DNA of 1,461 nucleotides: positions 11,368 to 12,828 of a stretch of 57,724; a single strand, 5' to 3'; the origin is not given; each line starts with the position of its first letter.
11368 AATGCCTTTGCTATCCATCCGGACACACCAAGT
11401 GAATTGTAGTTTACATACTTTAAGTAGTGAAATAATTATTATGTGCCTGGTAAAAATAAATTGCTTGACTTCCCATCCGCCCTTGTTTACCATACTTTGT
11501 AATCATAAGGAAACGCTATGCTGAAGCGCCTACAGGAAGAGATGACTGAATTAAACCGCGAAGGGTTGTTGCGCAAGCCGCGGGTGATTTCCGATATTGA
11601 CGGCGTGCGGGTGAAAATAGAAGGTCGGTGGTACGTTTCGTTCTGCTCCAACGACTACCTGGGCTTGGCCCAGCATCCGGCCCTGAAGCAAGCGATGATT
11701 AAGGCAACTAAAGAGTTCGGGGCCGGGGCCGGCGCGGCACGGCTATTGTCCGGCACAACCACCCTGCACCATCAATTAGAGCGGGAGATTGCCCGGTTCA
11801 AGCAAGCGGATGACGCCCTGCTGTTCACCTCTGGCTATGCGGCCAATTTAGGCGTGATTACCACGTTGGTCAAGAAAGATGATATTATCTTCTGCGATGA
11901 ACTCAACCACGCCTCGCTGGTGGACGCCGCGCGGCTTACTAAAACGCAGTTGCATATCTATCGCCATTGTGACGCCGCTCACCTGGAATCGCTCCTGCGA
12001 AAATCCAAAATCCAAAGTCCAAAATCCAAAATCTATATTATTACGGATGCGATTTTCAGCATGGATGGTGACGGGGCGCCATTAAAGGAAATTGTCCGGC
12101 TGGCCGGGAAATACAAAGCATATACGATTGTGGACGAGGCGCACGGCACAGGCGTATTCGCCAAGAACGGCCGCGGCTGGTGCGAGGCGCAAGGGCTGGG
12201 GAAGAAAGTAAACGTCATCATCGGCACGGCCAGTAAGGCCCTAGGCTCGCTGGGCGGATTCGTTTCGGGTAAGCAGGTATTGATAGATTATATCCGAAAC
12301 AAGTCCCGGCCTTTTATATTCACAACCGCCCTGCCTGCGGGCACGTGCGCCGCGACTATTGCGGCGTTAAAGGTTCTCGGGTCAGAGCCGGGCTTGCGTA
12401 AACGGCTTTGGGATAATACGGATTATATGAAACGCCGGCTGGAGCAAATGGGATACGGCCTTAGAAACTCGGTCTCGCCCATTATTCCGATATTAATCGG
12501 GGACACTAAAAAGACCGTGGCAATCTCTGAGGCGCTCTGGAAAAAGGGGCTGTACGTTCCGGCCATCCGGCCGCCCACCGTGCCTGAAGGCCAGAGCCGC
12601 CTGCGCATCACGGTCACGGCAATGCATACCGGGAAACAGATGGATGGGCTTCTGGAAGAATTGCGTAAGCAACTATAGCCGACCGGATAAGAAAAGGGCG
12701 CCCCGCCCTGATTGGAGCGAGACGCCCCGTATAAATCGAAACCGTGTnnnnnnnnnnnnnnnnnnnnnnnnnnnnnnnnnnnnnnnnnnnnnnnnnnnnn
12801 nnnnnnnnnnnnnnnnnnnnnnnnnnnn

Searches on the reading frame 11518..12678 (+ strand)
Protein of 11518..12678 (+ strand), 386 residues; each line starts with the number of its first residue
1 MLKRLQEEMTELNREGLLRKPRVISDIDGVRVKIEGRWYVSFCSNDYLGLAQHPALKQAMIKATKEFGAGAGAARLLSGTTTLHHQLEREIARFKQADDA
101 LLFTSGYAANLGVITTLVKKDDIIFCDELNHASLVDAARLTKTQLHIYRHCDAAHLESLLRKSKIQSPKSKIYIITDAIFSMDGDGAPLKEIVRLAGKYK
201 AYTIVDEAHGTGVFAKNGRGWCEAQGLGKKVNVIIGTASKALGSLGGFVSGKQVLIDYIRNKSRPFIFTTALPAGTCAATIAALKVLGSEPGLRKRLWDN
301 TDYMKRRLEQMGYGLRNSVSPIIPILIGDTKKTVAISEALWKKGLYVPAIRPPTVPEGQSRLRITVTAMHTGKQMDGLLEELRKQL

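Call 40: search_protein_families(library=pfam, proteins=[window:11518-12678:+], max_evalue=0.00001)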
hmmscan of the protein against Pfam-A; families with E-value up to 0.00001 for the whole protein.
window:11518-12678:+ (386 aa): 3 families
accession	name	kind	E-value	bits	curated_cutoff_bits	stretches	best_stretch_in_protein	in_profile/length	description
PF00155.27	Aminotran_1_2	-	9.2e-61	206.5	19.7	1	40-381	4-360/361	Aminotransferase class I and II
PF01053.26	Cys_Met_Meta_PP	-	9.8e-07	28.1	27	1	84-216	54-183/381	Cys/Met metabolism PLP-dependent enzyme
PF00266.25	Aminotran_5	-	8.5e-06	25.4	21.5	0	72-210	33-179/371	Aminotransferase class-V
